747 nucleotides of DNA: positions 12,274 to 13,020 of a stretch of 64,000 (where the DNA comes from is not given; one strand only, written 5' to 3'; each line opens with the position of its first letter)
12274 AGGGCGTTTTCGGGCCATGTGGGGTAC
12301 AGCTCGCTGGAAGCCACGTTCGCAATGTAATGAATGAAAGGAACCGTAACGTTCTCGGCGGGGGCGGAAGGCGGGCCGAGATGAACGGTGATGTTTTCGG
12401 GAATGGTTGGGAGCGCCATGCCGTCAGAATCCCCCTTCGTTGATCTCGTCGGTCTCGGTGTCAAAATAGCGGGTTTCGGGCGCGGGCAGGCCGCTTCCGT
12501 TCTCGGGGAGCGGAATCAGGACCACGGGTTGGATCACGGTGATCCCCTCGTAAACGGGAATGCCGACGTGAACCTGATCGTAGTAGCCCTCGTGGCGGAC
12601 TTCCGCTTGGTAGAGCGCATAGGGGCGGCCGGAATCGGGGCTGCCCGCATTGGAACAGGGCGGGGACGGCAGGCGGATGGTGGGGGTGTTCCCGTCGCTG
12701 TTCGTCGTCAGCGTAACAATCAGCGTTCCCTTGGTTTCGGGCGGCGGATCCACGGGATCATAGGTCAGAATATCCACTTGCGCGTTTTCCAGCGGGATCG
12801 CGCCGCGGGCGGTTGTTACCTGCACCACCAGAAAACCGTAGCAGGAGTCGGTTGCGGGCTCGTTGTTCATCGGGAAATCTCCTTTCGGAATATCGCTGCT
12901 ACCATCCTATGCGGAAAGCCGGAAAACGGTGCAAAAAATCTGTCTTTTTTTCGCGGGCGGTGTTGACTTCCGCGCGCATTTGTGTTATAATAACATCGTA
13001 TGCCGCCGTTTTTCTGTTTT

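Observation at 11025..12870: SleC-type cortex-lytic zymogen split into a pro-domain ORF and a catalytic ORF exactly at a G5 homopolymer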

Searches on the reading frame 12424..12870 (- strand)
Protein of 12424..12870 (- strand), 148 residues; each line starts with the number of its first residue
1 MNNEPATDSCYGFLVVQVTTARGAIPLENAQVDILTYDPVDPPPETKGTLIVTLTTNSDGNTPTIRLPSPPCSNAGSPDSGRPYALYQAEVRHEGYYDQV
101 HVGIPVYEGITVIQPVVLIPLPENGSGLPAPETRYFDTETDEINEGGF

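Call 3: search_protein_families(library=pfam, proteins=[window:12424-12870:-], max_evalue=0.1)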
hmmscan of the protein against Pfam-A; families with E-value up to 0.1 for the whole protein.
window:12424-12870:- (148 aa): 0 families

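Call 4: search_protein_families(library=ncbifam, proteins=[window:12424-12870:-], max_evalue=0.1)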
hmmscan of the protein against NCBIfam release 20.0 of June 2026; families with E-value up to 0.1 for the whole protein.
window:12424-12870:- (148 aa): 0 families

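Call 6: search_solved_structures(query=window:12424-12870:-, max_evalue=10, show_alignments=2)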
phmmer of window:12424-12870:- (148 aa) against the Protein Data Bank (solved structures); distinct sequences matched with E-value up to 10: 1.
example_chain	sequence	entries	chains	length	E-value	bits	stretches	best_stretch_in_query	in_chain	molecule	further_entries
9h68_A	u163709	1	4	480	1.4e-05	28.4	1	12-120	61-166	Spore cortex-lytic enzyme pre-pro-form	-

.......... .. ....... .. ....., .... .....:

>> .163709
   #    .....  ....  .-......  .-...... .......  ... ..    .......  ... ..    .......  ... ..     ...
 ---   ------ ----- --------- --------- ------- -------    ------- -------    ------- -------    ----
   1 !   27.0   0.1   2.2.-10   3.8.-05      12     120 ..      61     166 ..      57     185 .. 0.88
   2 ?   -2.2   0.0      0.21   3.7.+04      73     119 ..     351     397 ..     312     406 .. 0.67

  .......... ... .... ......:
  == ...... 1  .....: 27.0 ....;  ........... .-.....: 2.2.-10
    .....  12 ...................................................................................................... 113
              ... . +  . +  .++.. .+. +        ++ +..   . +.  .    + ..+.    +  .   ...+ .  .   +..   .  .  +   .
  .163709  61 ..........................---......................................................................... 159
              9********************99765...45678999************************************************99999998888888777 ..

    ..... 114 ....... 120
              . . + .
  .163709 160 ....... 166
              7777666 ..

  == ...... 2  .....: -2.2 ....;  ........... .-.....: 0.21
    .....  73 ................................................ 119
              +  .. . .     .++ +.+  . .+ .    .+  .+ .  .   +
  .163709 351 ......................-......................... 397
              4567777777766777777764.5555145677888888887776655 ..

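Call 7: find_homologous_proteins(query=window:12424-12870:-, max_evalue=0.001)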
Query window:12424-12870:- (148 aa): 73 proteins with E <= 0.001 among 128 candidates.
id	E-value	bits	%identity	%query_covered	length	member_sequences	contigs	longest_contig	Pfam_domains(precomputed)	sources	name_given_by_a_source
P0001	5.9e-92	324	99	99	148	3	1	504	-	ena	-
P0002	2.0e-72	260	80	99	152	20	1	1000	-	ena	-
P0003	8.6e-68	245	76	99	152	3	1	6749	-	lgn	-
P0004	1.1e-65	238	73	99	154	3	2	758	-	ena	-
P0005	7.0e-65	236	76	97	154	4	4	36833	-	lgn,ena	-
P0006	1.1e-64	235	73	100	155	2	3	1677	-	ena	-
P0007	1.3e-64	235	73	100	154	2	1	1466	-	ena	-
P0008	7.6e-63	229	72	99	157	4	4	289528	-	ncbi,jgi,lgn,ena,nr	ncbi:MAG: hypothetical protein E7680_02215 [Ruminococcaceae bacterium]|nr:hypothetical protein [Osci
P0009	8.8e-63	229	73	95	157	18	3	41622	-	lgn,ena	-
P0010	7.9e-62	226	73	93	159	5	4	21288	-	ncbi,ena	-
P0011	3.8e-61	224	70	95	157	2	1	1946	-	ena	-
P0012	6.0e-59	216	66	99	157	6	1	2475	-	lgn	-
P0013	2.4e-54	201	74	86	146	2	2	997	-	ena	-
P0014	2.4e-45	172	60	96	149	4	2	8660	-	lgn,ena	-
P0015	7.0e-44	167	58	93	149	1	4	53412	-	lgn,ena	-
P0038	7.2e-29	119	46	93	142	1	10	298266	-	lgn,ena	-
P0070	9.8e-17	79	46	77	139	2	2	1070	PF13620.13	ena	-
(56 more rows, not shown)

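Call 10: find_encoding_contigs(protein=P0008, flank=6000, max_places=2)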
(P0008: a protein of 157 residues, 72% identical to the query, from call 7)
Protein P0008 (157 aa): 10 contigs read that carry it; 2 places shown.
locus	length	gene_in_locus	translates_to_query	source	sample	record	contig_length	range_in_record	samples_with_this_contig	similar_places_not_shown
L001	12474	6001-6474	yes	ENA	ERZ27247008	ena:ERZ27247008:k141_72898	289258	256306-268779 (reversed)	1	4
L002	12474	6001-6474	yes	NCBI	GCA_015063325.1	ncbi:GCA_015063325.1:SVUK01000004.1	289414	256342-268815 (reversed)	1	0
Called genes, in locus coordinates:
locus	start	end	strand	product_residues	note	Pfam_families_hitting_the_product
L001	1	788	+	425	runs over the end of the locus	PF00275:EPSP_synthase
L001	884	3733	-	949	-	PF00005:ABC_tran (faint), PF02463:SMC_N (faint), PF03193:RsgA_GTPase (faint), PF13191:AAA_16 (faint), PF13304:AAA_21 (faint), PF13555:AAA_29 (faint), PF17760:UvrA_inter, PF17755:UvrA_DNA-bind, +3 more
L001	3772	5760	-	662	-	PF00270:DEAD (faint), PF04851:ResIII, PF17757:UvrB_inter, PF27431:UvrB_3rd, PF00271:Helicase_C, PF12344:UvrB, PF02151:UVR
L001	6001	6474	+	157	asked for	-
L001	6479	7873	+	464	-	PF08486:SpoIID (weak), PF01471:PG_binding_1, PF09374:PG_binding_3 (faint), PF01471:PG_binding_1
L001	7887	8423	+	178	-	PF01471:PG_binding_1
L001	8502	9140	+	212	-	PF00300:His_Phos_1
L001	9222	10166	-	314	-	-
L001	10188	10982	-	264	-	PF00160:Pro_isomerase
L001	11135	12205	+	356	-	PF01594:AI-2E_transport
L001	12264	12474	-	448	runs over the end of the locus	PF00574:CLP_protease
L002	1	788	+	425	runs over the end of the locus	PF00275:EPSP_synthase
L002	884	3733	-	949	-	PF00005:ABC_tran (faint), PF02463:SMC_N (faint), PF03193:RsgA_GTPase (faint), PF13191:AAA_16 (faint), PF13304:AAA_21 (faint), PF13555:AAA_29 (faint), PF17760:UvrA_inter, PF17755:UvrA_DNA-bind, +3 more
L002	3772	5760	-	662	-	PF00270:DEAD (faint), PF04851:ResIII, PF17757:UvrB_inter, PF27431:UvrB_3rd, PF00271:Helicase_C, PF12344:UvrB, PF02151:UVR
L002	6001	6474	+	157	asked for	-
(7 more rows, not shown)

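Call 11: find_encoding_contigs(protein=P0038, flank=6000, max_places=2)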
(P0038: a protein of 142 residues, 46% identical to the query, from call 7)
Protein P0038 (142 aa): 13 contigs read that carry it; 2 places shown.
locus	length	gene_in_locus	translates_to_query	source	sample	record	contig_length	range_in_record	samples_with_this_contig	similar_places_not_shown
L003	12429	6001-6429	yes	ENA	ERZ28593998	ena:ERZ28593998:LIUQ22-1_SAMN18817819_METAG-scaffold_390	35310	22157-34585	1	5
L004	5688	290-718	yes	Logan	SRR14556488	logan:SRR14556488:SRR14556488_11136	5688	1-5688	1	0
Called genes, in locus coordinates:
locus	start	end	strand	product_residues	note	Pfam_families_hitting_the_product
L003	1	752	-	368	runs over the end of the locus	PF06925:MGDG_synth, PF00534:Glycos_transf_1 (weak), PF04101:Glyco_tran_28_C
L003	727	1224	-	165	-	PF18927:CrtO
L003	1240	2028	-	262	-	-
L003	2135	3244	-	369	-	PF01594:AI-2E_transport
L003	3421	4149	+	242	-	PF00160:Pro_isomerase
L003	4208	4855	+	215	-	PF00486:Trans_reg_C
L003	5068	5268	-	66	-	-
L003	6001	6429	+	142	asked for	-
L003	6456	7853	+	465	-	PF09374:PG_binding_3 (faint), PF01471:PG_binding_1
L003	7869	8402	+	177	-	PF01471:PG_binding_1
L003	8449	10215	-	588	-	PF00664:ABC_membrane, PF00005:ABC_tran, PF02463:SMC_N (weak)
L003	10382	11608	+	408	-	PF02073:Peptidase_M29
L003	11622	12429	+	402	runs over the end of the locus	PF01546:Peptidase_M20, PF07687:M20_dimer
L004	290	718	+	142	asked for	-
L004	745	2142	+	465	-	PF09374:PG_binding_3 (faint), PF01471:PG_binding_1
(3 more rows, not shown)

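Call 12: find_related_loci(query=A1, collection=genome_contigs, flank=4000)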
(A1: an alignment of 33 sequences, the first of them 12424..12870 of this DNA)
Query A1 (148 aa) in genome_contigs; peptide patterns used: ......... (x = any residue, [..] = any of these).
115 stretches matched a pattern; 103 encode a relative of the query (tblastn E <= 1e-3); the best 80 are kept; 80 distinct loci.
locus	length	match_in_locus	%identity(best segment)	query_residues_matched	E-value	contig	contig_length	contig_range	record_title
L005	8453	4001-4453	80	1-147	3e-75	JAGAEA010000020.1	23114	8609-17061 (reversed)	MAG: Clostridia bacterium isolate RGIG8357 Water_buffalos_Rumen.Co__c3792897, whole genome shotgun sequence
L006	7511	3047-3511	72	1-148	2e-68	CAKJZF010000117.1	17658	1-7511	Clostridiales bacterium isolate MAG-R067 genome assembly, contig: k141_377320, whole genome shotgun sequence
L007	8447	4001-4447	72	1-147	3e-66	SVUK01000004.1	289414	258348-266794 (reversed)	MAG: Oscillospiraceae bacterium isolate SIG719 k141_37010, whole genome shotgun sequence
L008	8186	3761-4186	73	8-147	2e-65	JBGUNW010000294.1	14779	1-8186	MAG: Eubacteriales bacterium isolate ruminal_MAG_200 ruminal_MAG_200_contig_0294, whole genome shotgun sequence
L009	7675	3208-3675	69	1-147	3e-64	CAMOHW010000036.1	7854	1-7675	MAG: uncultured Clostridia bacterium isolate SRR873608_bin.176_metaWRAP_v1.3_MAG genome assembly, contig: NODE_30972_len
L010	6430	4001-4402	57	12-141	2e-42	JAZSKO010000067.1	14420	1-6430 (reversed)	MAG: Eubacteriales bacterium isolate T1900044560_TS20190026.MAGScoT_cleanbin_000030 SGB_360_k141_959060, whole genome sh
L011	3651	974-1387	51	9-143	1e-39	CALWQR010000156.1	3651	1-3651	MAG: uncultured Clostridia bacterium isolate BRZ_QS__bin85 genome assembly, contig: BRZ_QS__NODE_40708_length_3651_cov_8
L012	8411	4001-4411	49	2-136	5e-36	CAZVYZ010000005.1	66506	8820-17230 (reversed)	MAG TPA_asm: uncultured Ruminococcus sp. isolate binchicken_co370_207 genome assembly, contig: NODE_585_length_66506_cov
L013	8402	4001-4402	49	5-136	4e-35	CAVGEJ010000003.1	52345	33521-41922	Eubacterium sp. CAG:180 isolate H07667-L1_cleanbin_000017 genome assembly, contig: Spades_H07667-L1_contig_476, whole ge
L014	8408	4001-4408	46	1-137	1e-31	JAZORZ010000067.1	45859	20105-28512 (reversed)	MAG: Eubacteriales bacterium isolate T1900045550_YK20190244.MAGScoT_cleanbin_000007 SGB_7869_k141_1685531, whole genome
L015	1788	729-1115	47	12-140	7e-32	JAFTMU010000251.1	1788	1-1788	MAG: Clostridia bacterium isolate RGIG3961 Roe_deer_Cecum-4__c290261, whole genome shotgun sequence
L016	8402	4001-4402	49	5-136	9e-32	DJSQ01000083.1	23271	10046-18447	MAG TPA_asm: Clostridiales bacterium UBA6330 UBA6330_contig_857, whole genome shotgun sequence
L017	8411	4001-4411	45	1-139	1e-31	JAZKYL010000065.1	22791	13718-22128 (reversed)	MAG: Eubacteriales bacterium isolate T1900045102_TC20190096.MAGScoT_cleanbin_000011 SGB_4764_k141_587472, whole genome s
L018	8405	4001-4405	47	1-137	3e-31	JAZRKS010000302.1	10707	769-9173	MAG: Eubacteriales bacterium isolate T1900045445_YK20190136.MAGScoT_cleanbin_000046 SGB_7148_k141_1099194, whole genome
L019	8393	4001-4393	46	12-143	2e-31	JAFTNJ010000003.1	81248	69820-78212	MAG: Clostridia bacterium isolate RGIG3976 Roe_deer_Cecum-4__c55, whole genome shotgun sequence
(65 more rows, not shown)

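Call 20: search_solved_structures(query=A1, max_evalue=1, show_alignments=2)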
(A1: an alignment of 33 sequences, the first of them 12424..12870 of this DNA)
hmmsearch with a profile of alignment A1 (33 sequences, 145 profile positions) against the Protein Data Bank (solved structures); distinct sequences matched with E-value up to 1: 1.
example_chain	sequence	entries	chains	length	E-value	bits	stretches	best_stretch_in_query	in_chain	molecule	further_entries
9h68_A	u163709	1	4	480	7.8e-15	57.5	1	10-127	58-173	Spore cortex-lytic enzyme pre-pro-form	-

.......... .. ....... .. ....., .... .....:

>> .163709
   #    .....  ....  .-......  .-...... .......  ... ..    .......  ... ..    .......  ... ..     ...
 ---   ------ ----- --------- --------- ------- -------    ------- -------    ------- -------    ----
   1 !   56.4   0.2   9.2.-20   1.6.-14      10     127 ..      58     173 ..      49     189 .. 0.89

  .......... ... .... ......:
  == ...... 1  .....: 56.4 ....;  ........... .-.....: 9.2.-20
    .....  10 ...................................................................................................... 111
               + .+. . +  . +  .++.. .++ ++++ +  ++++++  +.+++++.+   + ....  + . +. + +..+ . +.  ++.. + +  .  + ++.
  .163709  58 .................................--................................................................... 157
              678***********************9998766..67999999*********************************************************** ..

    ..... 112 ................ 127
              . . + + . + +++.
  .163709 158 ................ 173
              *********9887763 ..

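Call 37: search_protein_representatives(alignment_id=A1)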
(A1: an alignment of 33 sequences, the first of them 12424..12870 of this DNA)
Query: 33 sequences, 145 profile positions. Proteins with E-value up to 0.001 (for the whole library): 3045; up to 1e-10: 2004; up to 1e-30: 103. The best 150 are listed.
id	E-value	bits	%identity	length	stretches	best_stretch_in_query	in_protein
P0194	3.1e-50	185.3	-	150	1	6-145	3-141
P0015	1.0e-49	183.6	-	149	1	4-139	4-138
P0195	4.4e-48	178.3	-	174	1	5-144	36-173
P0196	2.9e-47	175.7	-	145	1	2-145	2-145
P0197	4.7e-47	175.0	-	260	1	8-142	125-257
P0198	4.3e-46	171.9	-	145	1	1-145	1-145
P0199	9.0e-46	170.8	-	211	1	8-143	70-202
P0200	6.5e-45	168.0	-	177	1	4-141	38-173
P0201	2.0e-44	166.5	-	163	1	4-143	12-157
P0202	2.1e-44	166.4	-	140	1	2-133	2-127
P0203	6.7e-44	164.8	-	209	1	7-144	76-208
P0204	7.1e-44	164.7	-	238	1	5-143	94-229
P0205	1.5e-43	163.6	-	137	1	7-140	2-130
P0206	3.0e-43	162.6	-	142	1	1-135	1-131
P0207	5.2e-43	161.9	-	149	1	1-144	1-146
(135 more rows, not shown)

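Call 48: predict_structure(alignment_id=A1)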
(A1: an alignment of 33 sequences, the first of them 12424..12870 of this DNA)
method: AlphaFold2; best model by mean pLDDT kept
length: 148 residues; sequences in the alignment: 33
mean_pLDDT: 78.9   pTM: 0.69
mean pLDDT of the five models: 78.9, 78.1, 77.5, 77.4, 76.2
residues with pLDDT >= 90: 72; 70-90: 30; 50-70: 30; < 50: 16
segments of 3 or more residues with pLDDT < 50: 1-5, 139-148
pLDDT, mean of each block of 10 residues (from residue 1): 55 95 91 87 67 96 93 71 88 92 90 93 62 57 40
secondary structure, 60 per line:
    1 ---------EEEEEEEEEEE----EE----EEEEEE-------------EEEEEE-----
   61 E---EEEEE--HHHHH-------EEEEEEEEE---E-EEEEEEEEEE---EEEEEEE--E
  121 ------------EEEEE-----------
elements in order: E10-20 E31-36 E50-55 E65-69 H72-76 E84-92 E98-107 E111-117 E133-137

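Call 51: fold_search(model_id=the predicted structure, library=pdb)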
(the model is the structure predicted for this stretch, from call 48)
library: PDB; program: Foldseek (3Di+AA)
matches with E <= 10: 973; with E <= 0.001: 53
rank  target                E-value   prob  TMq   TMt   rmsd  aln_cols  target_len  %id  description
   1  9h68_A                2.0e-09  1.00  0.68  0.25   2.9       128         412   26  Crystal Structure of the spore gernation lytic transglycosylase SleC from Clostridioides difficile in its zymogenic fo (released 2025-02-12)
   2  9h68_B                2.2e-09  1.00  0.68  0.26   3.0       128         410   26  Crystal Structure of the spore gernation lytic transglycosylase SleC from Clostridioides difficile in its zymogenic fo (released 2025-02-12)
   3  9h68_C                2.9e-09  1.00  0.68  0.26   3.1       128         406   27  Crystal Structure of the spore gernation lytic transglycosylase SleC from Clostridioides difficile in its zymogenic fo (released 2025-02-12)
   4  9h68_D                3.6e-09  1.00  0.68  0.26   2.5       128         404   27  Crystal Structure of the spore gernation lytic transglycosylase SleC from Clostridioides difficile in its zymogenic fo (released 2025-02-12)
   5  8qox_B                5.1e-06  1.00  0.49  0.18   3.7       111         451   22  Two-component assembly of SlaA and SlaB S-layer proteins of Sulfolobus acidocaldarius (released 2024-02-21)
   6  2boy_B                6.1e-05  1.00  0.47  0.29   8.8       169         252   12  Crystal structure of 3-ChloroCatechol 1,2-Dioxygenase from Rhodococcus Opacus 1CP (released 2006-08-24)
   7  1dlm_A                1.1e-04  1.00  0.52  0.27  10.4       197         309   13  STRUCTURE OF CATECHOL 1,2-DIOXYGENASE FROM ACINETOBACTER CALCOACETICUS NATIVE DATA (released 2000-05-23)
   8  2boy_A                1.1e-04  1.00  0.37  0.23   8.0       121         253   19  Crystal structure of 3-ChloroCatechol 1,2-Dioxygenase from Rhodococcus Opacus 1CP (released 2006-08-24)
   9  3n9t                  1.2e-04  1.00  0.48  0.26   8.5       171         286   15  Cryatal structure of Hydroxyquinol 1,2-dioxygenase from Pseudomonas putida DLL-E4 (released 2010-08-04)
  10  3phs                  1.5e-04  1.00  0.45  0.30   6.9       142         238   14  Crystal Structure of GBS52, the minor pilin in gram-positive pathogen Streptococcus agalactiae (released 2010-11-17)
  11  7woi_A                1.6e-04  1.00  0.52  0.20   4.4       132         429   14  Structure of the shaft pilin Spa2 from Corynebacterium glutamicum (released 2023-01-25)
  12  1tmx_A                2.0e-04  1.00  0.49  0.26   8.3       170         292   13  Crystal structure of hydroxyquinol 1,2-dioxygenase from Nocardioides Simplex 3E (released 2005-03-22)
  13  2boy_F                2.0e-04  1.00  0.45  0.28   8.1       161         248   14  Crystal structure of 3-ChloroCatechol 1,2-Dioxygenase from Rhodococcus Opacus 1CP (released 2006-08-24)
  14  8r2x_A                2.1e-04  1.00  0.45  0.25   8.3       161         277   17  Crystal structure of hydroxyquinol-1,2-dioxygenase from Rhodococcus jostii RHA1 (RjTsdC) (released 2024-11-13)
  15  2xsu                  2.1e-04  1.00  0.46  0.24  11.2       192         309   14  Crystal structure of the A72G mutant of Acinetobacter radioresistens catechol 1,2 dioxygenase (released 2010-10-13)
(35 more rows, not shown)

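Call 55: search_protein_families(library=pfam, alignment_id=A1, max_evalue=1)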
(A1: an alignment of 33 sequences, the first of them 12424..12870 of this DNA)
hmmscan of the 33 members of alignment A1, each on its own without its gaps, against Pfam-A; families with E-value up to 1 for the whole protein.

A. member 1, window:12424-12870:- (148 aa): 0 families

B. families by the number of members that match (of 33 scanned): 7 families
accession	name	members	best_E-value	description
PF13620.12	CarboxypepD_reg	11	1.4e-05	Carboxypeptidase regulatory-like domain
PF07504.19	FTP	3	0.19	Fungalysin/Thermolysin Propeptide Motif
PF11974.14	bMG3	1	0.15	Bacterial alpha-2-macroglobulin MG3 domain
PF06475.18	Glycolipid_bind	1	0.19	Putative glycolipid-binding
PF24826.1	SNU71_N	1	0.19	SNU71 N-terminal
PF22371.1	P7_N_core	1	0.25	Core protein P7, N-terminal core domain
PF20437.3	LonC_helical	1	0.61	Lon-like LonC helical domain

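Call 56: list_cluster_members(proteins=[window:12424-12870:-, window:11025-12419:-, window:10473-11009:-])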
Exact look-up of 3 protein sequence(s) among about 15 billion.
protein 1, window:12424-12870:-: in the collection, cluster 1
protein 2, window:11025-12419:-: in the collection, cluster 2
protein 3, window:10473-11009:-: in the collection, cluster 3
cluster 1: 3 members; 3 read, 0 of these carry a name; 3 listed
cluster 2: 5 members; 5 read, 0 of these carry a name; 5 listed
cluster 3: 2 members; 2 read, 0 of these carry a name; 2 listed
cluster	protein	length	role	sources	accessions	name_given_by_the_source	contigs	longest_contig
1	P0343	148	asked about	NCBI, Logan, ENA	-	-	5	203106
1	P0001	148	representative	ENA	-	-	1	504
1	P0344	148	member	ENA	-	-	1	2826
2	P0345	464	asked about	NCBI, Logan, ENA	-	-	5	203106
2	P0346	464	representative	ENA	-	-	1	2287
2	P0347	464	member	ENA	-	-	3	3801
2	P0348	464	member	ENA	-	-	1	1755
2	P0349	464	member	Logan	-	-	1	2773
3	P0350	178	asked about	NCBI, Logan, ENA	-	-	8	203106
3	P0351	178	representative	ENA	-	-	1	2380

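Call 58: find_encoding_contigs(protein=window:12424-12870:-, flank=2500, max_places=10)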
Protein window:12424-12870:- (148 aa): 10 contigs read that carry it; 7 places shown.
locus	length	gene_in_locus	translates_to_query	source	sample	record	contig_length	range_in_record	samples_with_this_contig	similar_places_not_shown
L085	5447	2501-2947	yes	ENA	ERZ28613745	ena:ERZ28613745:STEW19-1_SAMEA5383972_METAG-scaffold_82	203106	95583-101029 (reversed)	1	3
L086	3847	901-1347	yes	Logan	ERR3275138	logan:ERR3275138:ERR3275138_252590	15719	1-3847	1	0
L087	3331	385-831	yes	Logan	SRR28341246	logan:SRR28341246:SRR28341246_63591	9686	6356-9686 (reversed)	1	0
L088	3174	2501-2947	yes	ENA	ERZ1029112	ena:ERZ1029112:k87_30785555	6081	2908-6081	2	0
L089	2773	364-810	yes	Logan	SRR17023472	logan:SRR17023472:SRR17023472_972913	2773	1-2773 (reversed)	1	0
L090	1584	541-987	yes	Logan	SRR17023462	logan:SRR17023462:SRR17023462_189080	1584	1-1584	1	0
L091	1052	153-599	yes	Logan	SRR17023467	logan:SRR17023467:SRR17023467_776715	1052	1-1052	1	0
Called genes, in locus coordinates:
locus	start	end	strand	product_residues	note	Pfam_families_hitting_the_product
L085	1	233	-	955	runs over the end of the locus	PF00005:ABC_tran (faint), PF02463:SMC_N (faint), PF03193:RsgA_GTPase (faint), PF13191:AAA_16 (faint), PF13304:AAA_21 (faint), PF13555:AAA_29 (faint), PF17760:UvrA_inter, PF17755:UvrA_DNA-bind, +1 more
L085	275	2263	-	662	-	PF00270:DEAD (faint), PF04851:ResIII, PF17757:UvrB_inter, PF27431:UvrB_3rd, PF00271:Helicase_C, PF12344:UvrB, PF02151:UVR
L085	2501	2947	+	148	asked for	-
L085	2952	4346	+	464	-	PF08486:SpoIID (weak), PF01471:PG_binding_1, PF09374:PG_binding_3 (faint), PF01471:PG_binding_1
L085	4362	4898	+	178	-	PF01471:PG_binding_1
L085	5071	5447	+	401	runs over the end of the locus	PF07690:MFS_1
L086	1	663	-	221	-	?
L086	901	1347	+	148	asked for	-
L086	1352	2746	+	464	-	PF08486:SpoIID (weak), PF01471:PG_binding_1, PF09374:PG_binding_3 (faint), PF01471:PG_binding_1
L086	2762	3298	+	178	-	PF01471:PG_binding_1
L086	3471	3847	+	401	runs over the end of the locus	PF07690:MFS_1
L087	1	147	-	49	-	?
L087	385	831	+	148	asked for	-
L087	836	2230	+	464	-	PF08486:SpoIID (weak), PF01471:PG_binding_1, PF09374:PG_binding_3 (faint), PF01471:PG_binding_1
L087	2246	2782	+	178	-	PF01471:PG_binding_1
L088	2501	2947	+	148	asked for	-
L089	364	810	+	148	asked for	-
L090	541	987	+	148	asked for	-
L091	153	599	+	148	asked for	-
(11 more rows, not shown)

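Call 59: find_encoding_contigs(protein=P0001, flank=2500, max_places=5)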
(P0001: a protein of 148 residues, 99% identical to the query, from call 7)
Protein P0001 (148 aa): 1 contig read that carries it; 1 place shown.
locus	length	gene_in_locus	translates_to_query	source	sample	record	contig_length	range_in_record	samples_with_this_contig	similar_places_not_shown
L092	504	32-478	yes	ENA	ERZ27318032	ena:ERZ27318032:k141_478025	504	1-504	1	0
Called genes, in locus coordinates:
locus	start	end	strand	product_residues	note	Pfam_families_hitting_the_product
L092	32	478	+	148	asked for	-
